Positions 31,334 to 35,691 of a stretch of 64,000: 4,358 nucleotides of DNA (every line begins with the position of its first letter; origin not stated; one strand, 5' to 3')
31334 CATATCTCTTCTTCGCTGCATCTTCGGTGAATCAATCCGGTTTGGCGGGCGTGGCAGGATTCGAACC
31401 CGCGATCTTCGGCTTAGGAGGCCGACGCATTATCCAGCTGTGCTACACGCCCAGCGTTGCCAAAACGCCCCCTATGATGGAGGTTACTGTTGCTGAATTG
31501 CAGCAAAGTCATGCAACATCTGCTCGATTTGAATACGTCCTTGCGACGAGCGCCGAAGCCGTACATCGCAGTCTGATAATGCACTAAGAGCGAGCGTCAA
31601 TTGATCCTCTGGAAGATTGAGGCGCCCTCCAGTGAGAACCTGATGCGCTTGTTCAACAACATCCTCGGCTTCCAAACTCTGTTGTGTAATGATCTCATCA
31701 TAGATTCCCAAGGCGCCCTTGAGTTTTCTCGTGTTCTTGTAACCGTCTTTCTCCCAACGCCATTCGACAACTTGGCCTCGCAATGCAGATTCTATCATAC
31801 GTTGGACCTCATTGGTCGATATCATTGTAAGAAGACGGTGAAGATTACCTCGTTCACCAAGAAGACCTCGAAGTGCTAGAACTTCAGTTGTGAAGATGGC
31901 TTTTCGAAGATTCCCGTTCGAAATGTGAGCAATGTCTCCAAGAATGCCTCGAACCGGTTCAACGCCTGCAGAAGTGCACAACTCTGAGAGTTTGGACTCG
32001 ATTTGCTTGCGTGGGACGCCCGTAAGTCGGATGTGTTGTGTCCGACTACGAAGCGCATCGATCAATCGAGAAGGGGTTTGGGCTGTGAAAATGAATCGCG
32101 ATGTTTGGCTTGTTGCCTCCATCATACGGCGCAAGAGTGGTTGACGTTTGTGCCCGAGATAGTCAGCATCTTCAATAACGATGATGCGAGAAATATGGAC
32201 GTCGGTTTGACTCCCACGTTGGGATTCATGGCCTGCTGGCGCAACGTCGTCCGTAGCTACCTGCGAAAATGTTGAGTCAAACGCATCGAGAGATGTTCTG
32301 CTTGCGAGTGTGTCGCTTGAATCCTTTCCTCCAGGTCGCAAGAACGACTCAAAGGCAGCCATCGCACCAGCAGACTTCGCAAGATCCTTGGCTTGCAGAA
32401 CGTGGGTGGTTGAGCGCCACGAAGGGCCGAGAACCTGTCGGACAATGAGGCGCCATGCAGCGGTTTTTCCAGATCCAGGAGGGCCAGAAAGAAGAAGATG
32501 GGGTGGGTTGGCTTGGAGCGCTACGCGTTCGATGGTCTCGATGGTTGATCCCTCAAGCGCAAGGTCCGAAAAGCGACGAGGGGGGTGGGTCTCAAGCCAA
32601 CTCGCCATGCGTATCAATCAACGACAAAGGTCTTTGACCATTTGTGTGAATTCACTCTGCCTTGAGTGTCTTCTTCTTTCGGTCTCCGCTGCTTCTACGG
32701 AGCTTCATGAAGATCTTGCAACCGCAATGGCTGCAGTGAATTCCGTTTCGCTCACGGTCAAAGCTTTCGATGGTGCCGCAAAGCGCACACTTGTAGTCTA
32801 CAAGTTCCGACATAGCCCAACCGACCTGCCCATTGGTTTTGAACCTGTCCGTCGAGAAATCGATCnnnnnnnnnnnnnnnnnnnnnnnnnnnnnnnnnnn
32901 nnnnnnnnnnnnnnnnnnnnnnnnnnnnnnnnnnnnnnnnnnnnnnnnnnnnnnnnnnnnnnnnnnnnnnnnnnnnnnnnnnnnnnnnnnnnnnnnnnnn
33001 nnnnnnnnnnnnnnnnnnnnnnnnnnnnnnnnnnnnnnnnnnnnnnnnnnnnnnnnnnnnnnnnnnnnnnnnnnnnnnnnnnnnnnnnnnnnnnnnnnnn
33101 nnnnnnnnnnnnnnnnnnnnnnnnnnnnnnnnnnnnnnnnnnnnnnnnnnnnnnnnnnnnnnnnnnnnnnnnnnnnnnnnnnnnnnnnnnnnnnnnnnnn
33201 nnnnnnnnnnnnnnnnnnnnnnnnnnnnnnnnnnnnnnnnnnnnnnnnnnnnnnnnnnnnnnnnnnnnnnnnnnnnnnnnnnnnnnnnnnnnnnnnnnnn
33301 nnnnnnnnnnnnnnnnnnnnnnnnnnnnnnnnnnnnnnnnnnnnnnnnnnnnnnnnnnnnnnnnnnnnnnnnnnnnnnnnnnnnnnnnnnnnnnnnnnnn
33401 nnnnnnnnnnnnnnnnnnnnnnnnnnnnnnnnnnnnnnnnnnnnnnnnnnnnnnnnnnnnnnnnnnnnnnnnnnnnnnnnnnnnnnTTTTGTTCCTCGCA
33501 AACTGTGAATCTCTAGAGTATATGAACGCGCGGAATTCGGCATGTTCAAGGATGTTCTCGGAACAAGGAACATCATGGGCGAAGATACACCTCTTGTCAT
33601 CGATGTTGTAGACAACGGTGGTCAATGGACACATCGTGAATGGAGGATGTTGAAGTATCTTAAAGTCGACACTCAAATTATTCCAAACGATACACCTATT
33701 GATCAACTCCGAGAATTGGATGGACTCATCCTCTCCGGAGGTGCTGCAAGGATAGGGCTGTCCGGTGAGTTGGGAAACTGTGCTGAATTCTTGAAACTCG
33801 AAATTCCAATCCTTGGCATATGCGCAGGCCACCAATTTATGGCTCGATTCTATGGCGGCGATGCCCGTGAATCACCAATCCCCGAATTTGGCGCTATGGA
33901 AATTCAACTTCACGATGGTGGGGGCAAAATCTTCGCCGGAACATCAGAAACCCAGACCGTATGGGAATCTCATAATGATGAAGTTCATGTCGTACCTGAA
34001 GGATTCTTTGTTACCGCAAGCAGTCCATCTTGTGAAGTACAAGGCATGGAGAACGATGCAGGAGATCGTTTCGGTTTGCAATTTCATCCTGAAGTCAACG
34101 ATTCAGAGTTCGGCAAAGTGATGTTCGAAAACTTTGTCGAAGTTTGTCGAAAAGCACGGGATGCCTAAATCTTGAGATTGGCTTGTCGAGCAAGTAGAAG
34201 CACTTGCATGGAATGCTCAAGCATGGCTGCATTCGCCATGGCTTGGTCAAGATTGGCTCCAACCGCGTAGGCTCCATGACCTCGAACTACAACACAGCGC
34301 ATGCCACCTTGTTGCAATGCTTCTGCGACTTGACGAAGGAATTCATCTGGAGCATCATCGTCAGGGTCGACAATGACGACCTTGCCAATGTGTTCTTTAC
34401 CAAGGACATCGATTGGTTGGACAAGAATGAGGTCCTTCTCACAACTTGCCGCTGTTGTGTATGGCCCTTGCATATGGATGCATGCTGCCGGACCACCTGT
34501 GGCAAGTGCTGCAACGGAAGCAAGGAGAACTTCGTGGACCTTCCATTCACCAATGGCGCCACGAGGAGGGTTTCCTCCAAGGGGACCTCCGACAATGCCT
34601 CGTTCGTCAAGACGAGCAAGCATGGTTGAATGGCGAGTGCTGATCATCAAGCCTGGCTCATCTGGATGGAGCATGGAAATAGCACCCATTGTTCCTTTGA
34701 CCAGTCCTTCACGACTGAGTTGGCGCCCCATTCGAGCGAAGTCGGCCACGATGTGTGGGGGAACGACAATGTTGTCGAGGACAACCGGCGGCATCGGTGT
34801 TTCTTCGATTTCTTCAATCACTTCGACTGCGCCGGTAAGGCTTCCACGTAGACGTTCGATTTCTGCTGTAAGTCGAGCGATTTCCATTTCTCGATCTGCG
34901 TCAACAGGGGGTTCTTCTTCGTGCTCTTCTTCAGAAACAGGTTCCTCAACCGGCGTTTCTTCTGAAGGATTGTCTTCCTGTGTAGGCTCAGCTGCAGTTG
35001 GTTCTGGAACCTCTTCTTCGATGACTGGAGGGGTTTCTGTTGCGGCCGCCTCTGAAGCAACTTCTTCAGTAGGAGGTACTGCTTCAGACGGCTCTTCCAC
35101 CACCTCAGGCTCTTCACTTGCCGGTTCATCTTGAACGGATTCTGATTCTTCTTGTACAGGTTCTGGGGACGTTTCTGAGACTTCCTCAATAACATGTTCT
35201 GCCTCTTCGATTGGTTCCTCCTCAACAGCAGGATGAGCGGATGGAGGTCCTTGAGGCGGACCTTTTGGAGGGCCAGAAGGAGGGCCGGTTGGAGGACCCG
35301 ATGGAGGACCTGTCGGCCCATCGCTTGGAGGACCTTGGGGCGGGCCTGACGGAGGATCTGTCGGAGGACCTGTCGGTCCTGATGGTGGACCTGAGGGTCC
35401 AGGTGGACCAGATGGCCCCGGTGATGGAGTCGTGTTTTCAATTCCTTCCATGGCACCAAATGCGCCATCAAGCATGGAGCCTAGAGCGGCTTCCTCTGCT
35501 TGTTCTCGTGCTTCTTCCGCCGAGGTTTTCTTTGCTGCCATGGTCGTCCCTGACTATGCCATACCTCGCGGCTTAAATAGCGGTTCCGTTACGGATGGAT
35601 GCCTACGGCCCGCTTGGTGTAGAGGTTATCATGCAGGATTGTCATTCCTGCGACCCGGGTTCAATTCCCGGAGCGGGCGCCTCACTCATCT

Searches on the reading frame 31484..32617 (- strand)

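Call 12: search_protein_families(library=pfam, proteins=[window:31484-32617:-], max_evalue=0.001)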
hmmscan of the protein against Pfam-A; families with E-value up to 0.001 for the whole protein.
window:31484-32617:- (377 aa): 6 families
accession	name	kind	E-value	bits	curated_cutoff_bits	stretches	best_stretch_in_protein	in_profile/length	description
PF00004.35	AAA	-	6.8e-09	36.7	21.2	1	41-197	1-127/131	ATPase family associated with various cellular activities (AAA)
PF21960.2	RCF1-5-like_lid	-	7.5e-06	26.3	27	1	210-249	3-43/43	RCF1/5-like, AAA+ ATPase lid domain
PF13191.12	AAA_16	-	1.4e-05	26.1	32.6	1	35-172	21-162/167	AAA ATPase domain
PF08542.16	Rep_fac_C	-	5e-05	24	23.6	1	300-368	19-86/88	Replication factor C C-terminal domain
PF13177.12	DNA_pol3_delta2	-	8.9e-05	23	27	1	142-199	101-158/161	DNA polymerase III, delta subunit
PF13401.12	AAA_22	-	0.00037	21.2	27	0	39-175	6-118/130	AAA domain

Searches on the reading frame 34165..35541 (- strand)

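Call 76: search_protein_families(library=pfam, proteins=[window:34165-35541:-], max_evalue=0.0001)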
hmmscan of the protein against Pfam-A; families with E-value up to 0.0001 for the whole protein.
window:34165-35541:- (458 aa): 1 family
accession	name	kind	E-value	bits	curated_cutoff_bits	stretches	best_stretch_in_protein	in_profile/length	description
PF00596.27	Aldolase_II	-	1.4e-19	71.1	22.2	1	267-448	2-182/183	Class II Aldolase and Adducin N-terminal domain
